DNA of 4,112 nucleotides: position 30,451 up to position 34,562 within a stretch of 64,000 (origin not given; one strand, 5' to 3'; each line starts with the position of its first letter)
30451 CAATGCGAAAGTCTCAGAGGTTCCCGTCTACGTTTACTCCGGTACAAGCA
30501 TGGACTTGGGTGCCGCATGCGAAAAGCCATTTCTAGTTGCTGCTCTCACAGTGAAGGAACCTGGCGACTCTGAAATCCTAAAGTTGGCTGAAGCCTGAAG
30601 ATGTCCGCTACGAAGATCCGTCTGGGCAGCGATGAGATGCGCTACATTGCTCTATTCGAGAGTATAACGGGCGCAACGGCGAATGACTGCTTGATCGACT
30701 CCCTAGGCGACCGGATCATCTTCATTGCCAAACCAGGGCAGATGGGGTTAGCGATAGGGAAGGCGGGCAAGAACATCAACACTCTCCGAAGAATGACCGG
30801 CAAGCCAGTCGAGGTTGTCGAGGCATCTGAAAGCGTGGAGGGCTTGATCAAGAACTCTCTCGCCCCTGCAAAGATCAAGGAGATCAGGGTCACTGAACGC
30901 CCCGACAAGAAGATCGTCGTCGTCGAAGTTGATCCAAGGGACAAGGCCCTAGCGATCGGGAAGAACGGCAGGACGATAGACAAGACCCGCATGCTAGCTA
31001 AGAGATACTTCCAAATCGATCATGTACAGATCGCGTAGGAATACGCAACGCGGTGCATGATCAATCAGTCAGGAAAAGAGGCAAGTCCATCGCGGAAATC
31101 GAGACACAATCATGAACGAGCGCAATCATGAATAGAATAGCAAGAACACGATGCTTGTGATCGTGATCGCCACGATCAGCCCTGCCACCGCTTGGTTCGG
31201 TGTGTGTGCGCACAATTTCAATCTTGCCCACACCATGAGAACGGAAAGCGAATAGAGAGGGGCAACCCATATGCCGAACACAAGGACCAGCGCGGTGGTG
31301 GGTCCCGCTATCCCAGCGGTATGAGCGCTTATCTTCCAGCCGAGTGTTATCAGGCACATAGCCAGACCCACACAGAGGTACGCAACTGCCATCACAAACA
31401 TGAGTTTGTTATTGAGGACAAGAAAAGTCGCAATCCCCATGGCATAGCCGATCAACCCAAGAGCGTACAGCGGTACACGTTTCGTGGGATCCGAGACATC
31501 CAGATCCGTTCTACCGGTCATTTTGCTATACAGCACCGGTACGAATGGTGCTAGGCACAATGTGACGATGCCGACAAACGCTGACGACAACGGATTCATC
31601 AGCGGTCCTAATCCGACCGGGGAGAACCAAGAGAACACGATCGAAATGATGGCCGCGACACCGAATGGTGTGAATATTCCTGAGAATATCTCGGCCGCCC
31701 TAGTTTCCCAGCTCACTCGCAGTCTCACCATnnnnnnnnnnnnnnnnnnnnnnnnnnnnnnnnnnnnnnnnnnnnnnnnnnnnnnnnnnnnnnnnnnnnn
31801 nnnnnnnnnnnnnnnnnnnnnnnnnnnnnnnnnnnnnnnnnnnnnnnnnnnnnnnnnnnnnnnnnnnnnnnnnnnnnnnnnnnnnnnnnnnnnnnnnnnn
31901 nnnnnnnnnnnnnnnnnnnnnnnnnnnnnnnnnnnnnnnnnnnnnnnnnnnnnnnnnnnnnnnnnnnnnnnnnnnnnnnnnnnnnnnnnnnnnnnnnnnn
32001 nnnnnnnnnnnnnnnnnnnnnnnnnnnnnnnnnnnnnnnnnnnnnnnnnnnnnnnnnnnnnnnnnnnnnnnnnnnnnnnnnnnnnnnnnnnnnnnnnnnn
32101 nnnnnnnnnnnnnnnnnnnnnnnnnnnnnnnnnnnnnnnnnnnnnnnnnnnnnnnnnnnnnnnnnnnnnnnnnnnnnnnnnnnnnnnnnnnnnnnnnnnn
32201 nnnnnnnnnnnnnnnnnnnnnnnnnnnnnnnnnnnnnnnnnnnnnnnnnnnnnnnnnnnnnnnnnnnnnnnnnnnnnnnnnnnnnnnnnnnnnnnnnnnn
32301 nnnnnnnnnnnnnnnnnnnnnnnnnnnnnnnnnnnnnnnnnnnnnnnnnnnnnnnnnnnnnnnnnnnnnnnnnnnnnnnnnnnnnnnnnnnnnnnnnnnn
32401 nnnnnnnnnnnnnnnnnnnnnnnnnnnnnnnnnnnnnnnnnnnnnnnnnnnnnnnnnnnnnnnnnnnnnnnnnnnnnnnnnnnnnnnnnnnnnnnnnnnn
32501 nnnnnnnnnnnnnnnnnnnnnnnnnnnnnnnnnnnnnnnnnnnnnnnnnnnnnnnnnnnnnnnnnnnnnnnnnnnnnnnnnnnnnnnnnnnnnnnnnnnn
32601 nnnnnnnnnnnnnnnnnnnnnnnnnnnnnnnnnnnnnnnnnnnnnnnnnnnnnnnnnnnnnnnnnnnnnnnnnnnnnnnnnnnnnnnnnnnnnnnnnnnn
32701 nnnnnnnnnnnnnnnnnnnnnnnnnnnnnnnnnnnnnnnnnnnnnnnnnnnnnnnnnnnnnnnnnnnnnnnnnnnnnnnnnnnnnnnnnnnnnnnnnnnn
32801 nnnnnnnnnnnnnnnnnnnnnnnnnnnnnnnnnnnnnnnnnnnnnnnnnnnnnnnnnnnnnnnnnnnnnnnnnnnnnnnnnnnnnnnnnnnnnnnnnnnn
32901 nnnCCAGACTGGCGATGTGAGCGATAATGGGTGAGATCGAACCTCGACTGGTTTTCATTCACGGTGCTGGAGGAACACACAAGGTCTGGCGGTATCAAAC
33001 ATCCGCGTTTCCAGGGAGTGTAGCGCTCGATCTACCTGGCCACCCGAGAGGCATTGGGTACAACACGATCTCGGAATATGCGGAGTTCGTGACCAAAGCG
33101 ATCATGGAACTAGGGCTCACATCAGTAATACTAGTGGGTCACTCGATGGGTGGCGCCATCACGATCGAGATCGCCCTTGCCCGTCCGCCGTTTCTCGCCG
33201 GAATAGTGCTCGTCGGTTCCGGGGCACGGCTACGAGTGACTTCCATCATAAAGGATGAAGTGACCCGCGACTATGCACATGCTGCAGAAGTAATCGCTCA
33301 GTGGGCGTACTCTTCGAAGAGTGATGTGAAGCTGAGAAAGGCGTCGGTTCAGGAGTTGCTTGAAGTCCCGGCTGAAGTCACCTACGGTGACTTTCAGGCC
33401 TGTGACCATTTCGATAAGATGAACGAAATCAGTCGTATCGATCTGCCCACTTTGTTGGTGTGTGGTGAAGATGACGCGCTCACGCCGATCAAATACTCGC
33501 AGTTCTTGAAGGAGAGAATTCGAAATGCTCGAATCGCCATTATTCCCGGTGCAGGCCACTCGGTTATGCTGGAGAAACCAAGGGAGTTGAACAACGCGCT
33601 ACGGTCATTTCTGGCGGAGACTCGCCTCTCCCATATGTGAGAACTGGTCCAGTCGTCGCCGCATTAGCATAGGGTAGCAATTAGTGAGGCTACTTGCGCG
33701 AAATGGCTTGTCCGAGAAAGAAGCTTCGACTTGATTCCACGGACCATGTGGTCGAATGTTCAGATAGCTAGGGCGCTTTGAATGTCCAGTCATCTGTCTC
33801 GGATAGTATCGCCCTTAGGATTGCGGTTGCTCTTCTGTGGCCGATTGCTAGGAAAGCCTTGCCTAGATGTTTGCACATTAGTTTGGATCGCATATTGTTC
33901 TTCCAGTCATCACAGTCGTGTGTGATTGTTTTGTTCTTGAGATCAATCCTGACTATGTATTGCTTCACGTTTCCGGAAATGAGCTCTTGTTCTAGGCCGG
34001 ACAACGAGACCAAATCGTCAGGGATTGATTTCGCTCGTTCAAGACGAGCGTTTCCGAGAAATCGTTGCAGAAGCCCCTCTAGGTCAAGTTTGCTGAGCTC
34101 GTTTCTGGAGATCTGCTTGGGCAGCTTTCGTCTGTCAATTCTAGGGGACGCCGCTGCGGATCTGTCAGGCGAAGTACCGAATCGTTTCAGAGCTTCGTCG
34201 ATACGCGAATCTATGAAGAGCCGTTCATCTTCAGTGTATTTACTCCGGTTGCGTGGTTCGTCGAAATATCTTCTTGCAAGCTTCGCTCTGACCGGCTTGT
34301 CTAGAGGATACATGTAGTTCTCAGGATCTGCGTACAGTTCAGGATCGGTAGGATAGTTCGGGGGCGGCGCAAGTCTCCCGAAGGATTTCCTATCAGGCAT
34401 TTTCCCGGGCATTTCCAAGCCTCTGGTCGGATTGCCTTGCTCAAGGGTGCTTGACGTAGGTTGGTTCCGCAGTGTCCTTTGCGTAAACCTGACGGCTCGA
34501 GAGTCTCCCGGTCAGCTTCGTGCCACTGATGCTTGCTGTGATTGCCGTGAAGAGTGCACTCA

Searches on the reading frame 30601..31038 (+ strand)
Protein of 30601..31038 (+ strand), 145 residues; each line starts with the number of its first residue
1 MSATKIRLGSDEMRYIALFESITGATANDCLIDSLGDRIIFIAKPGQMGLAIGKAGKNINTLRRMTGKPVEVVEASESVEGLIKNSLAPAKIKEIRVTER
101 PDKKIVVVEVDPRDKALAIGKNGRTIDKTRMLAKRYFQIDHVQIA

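Call 43: search_protein_families(library=pfam, proteins=[window:30601-31038:+])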
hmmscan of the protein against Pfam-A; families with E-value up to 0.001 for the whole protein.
window:30601-31038:+ (145 aa): 5 families
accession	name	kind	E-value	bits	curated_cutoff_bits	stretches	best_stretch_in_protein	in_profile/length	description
PF07650.23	KH_2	-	3.3e-18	65.7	22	2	15-76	3-64/78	KH domain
PF13184.12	KH_5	-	1.9e-10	41.2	27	1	36-96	2-68/69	NusA-like KH domain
PF13083.13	KH_KhpA-B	-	9.7e-10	38.7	32.1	1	93-136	16-61/73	KhpA/KhpB, KH domain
PF00013.35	KH_1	-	1.1e-05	25.5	21.5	0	44-74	7-37/66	KH domain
PF23095.1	KH_NusA_C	-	0.00073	20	34.2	0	108-133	3-28/59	Transcription termination/antitermination protein NusA, KH domain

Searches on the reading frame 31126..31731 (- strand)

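Call 43: search_protein_families(library=pfam, proteins=[window:31126-31731:-])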
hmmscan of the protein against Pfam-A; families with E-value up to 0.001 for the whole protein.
window:31126-31731:- (201 aa): 0 families

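Call 44: search_protein_families(library=pfam, proteins=[window:31126-31731:-], max_evalue=0.1)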
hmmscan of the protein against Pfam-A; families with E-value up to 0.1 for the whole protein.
window:31126-31731:- (201 aa): 1 family
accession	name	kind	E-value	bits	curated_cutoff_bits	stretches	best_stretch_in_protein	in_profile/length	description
PF01569.27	PAP2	-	0.092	12.9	27.2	0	134-199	52-125/130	PAP2 superfamily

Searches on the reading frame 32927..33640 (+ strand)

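Call 43: search_protein_families(library=pfam, proteins=[window:32927-33640:+])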
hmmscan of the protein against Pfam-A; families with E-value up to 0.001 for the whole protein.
window:32927-33640:+ (237 aa): 12 families
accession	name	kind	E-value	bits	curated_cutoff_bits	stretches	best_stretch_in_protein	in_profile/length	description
PF12697.13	Abhydrolase_6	-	1.4e-24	88.4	26.3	1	8-223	1-216/217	Alpha/beta hydrolase family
PF00561.26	Abhydrolase_1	-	3.3e-21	76.5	25.8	2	6-101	1-103/245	alpha/beta hydrolase fold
PF12146.15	Hydrolase_4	-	5.3e-16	59.1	27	1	50-217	61-238/239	Serine aminopeptidase, S33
PF02230.22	Abhydrolase_2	-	1.6e-06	28.6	23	0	48-100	87-140/217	Phospholipase/Carboxylesterase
PF08386.16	Abhydrolase_4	-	8.4e-06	26.3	21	1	172-234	34-96/103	TAP-like protein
PF07819.20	PGAP1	-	3.6e-05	24.1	24.3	1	47-79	64-105/233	PGAP1-like alpha/beta domain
PF03959.19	FSH1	-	4.1e-05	23.8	21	0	162-213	150-201/211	Serine hydrolase (FSH1)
PF08840.17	BAAT_C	-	6.2e-05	23.6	20.9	1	67-213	24-160/210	BAAT / Acyl-CoA thioester hydrolase C terminal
PF00326.27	Peptidase_S9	-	8e-05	22.7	22.6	0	149-216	125-194/213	Prolyl oligopeptidase family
PF20408.4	Abhydrolase_11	-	0.00015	22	27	0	164-219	119-173/193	Alpha/beta hydrolase domain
PF00975.26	Thioesterase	-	0.00089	20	26.4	0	7-84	2-85/226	Thioesterase domain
PF06821.19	Ser_hydrolase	-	0.00094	19.6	22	0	65-97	55-89/172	Serine hydrolase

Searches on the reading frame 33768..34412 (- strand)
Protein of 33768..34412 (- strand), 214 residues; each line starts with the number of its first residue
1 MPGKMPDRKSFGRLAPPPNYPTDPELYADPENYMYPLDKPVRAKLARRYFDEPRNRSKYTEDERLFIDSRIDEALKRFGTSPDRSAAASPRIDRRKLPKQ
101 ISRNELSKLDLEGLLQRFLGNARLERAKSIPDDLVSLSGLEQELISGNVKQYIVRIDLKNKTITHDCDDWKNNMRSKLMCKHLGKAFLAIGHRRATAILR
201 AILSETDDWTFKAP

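Call 43: search_protein_families(library=pfam, proteins=[window:33768-34412:-])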
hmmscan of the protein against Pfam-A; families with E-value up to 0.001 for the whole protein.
window:33768-34412:- (214 aa): 1 family
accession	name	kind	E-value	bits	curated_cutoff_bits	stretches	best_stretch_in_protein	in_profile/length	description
PF20223.3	DUF6582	-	6.2e-07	30.1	27.3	1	27-79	25-77/83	Family of unknown function (DUF6582)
